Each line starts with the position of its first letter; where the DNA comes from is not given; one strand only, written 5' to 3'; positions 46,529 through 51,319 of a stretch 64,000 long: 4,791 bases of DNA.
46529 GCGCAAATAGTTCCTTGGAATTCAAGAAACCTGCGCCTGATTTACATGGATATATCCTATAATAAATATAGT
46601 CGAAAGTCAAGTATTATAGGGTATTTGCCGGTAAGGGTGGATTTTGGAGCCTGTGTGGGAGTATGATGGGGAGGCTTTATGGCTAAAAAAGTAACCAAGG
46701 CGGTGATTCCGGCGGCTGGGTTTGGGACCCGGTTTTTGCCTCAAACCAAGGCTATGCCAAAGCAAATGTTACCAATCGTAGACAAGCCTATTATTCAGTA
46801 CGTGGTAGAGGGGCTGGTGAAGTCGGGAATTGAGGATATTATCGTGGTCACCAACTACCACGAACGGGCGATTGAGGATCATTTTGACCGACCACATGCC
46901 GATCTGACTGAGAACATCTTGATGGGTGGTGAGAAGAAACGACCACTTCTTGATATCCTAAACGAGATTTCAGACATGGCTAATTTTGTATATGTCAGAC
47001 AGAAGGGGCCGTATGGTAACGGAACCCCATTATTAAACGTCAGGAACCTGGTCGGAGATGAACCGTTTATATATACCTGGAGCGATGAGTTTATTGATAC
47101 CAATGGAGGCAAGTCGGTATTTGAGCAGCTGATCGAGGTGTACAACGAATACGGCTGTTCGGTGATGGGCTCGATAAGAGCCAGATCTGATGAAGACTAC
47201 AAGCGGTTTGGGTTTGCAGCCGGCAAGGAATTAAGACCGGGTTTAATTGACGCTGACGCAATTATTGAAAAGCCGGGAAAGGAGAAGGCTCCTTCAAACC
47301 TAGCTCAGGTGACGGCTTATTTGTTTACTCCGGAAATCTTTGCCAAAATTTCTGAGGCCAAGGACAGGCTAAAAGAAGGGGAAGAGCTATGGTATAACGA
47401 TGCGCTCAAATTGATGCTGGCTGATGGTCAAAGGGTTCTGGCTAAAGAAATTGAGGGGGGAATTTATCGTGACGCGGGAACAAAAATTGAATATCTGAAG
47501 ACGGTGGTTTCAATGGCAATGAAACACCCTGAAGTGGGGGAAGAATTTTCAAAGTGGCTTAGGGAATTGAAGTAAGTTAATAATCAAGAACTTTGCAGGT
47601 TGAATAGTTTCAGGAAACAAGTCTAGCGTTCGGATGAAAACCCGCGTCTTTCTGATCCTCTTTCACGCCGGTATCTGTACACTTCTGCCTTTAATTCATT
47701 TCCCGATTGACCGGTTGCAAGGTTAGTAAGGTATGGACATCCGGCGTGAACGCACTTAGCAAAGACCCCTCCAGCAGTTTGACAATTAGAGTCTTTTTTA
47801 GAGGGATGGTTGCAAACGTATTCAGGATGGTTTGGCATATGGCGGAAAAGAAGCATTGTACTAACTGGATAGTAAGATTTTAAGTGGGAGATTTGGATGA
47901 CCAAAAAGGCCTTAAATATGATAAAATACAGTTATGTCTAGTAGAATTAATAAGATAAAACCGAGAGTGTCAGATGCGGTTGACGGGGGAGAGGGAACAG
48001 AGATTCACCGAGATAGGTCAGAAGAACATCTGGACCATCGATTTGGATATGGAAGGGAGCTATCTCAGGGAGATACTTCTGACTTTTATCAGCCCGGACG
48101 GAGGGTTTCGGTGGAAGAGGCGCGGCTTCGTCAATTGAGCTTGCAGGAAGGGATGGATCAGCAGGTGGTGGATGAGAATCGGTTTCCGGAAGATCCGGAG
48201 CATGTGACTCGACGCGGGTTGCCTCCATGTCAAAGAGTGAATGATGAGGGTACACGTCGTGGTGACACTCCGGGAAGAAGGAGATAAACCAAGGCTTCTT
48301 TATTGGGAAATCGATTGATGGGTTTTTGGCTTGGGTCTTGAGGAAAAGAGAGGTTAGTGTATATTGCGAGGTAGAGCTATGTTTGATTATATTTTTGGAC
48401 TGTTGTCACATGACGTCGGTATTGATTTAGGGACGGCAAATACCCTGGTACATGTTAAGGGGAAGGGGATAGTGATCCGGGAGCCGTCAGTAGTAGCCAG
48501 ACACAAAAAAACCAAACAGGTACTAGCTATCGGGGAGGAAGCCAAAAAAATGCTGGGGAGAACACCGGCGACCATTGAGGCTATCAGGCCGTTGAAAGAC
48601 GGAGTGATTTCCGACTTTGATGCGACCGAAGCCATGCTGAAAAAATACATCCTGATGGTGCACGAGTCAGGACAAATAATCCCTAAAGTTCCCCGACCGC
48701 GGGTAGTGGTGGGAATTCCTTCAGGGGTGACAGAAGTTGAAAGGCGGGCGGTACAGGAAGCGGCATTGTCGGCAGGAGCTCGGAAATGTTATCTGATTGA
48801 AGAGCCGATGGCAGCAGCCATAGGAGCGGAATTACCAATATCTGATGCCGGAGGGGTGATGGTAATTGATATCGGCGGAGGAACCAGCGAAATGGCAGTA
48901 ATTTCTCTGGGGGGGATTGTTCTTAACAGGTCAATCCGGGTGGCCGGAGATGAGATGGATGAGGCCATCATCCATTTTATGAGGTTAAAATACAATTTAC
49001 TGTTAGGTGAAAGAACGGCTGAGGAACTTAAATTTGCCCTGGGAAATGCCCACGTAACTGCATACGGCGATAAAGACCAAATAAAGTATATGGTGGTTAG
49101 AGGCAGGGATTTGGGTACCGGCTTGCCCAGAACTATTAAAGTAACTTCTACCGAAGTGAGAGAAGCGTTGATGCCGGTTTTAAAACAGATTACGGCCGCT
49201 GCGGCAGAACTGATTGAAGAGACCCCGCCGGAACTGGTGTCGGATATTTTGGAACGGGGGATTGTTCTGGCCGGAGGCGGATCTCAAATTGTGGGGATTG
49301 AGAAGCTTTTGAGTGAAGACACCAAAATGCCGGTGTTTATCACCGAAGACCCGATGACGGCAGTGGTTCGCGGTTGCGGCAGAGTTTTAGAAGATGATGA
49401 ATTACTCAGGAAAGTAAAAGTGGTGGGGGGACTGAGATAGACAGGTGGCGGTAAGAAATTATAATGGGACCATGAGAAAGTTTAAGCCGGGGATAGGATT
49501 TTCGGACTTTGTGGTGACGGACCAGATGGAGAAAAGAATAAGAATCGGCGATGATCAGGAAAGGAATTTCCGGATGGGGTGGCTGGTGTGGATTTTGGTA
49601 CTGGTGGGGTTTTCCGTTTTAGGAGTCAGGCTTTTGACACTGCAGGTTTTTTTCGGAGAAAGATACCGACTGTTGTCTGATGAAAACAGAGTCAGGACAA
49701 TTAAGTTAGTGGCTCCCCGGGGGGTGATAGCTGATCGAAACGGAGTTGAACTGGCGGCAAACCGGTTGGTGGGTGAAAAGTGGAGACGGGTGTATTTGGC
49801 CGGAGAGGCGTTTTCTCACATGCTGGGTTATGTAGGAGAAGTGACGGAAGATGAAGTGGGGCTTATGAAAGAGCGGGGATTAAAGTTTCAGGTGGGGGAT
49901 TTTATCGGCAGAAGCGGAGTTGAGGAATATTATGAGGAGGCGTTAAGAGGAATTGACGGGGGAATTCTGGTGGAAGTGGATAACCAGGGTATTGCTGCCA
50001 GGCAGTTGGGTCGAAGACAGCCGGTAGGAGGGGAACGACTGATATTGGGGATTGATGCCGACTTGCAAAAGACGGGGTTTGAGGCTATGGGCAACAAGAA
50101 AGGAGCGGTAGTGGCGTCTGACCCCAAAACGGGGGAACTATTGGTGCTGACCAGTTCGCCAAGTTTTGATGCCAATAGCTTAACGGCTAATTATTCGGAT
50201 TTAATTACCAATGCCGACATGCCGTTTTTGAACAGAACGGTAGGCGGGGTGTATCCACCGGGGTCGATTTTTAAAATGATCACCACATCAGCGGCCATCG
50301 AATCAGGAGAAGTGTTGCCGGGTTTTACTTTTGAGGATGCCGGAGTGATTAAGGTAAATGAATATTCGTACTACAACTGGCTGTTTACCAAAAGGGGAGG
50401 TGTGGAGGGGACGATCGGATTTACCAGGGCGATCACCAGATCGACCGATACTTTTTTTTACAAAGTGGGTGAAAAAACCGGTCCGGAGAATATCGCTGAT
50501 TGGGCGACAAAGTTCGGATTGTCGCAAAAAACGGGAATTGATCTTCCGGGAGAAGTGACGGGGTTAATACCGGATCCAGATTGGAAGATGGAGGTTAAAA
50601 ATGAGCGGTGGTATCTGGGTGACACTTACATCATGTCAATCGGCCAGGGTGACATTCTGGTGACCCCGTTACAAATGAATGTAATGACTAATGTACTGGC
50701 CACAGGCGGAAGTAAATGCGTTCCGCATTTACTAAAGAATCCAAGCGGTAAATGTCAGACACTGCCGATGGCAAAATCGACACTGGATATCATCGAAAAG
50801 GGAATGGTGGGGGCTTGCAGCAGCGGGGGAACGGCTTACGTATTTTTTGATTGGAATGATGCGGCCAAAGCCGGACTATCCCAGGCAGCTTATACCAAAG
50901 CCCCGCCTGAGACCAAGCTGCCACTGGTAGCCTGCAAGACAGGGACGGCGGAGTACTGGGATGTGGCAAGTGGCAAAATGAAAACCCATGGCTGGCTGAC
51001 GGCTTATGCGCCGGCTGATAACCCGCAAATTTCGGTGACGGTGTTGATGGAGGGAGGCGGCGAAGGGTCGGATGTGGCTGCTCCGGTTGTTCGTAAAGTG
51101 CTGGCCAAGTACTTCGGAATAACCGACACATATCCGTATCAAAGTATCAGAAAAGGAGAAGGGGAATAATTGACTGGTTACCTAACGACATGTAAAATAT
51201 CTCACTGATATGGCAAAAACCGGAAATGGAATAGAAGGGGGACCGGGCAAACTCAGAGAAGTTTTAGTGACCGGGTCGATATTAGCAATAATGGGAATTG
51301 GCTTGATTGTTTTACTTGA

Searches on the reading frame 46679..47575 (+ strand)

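Call 73: search_protein_families(library=pfam, proteins=[window:46679-47575:+], max_evalue=0.00001)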
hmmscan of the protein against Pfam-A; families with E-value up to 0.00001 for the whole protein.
window:46679-47575:+ (298 aa): 3 families
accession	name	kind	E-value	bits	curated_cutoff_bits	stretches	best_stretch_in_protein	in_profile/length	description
PF00483.29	NTP_transferase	-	2.4e-27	96.5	21.2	1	7-274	1-237/245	Nucleotidyl transferase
PF12804.13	NTP_transf_3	-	7.2e-08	33.2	27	1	8-78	1-64/160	MobA-like NTP transferase domain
PF01128.25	IspD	-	4.1e-06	27.2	27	1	8-106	3-97/221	2-C-methyl-D-erythritol 4-phosphate cytidylyltransferase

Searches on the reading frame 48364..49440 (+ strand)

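Call 73: search_protein_families(library=pfam, proteins=[window:48364-49440:+], max_evalue=0.00001)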
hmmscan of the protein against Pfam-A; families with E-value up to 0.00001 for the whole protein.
window:48364-49440:+ (358 aa): 4 families
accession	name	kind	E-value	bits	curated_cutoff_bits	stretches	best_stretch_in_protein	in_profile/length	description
PF06723.19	MreB_Mbl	-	4e-133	443.7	27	1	16-346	2-323/327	MreB/Mbl protein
PF00012.26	HSP70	-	2.5e-11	43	20.6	1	114-338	136-368/599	Hsp70 protein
PF14450.12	FtsA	-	2.4e-10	41.3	31.8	1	166-332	1-122/127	Cell division protein FtsA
PF00022.25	Actin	-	1.2e-06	27.8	27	0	41-208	31-189/410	Actin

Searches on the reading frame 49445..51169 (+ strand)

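Call 73: search_protein_families(library=pfam, proteins=[window:49445-51169:+], max_evalue=0.00001)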
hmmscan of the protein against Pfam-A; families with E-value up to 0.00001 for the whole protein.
window:49445-51169:+ (574 aa): 2 families
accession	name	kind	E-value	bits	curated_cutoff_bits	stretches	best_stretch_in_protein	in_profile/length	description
PF00905.27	Transpeptidase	-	7.1e-58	196.6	22.1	1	220-553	1-298/299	Penicillin binding protein transpeptidase domain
PF03717.20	PBP_dimer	-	2.5e-21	77.3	24.4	1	110-183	103-174/180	Penicillin-binding Protein dimerisation domain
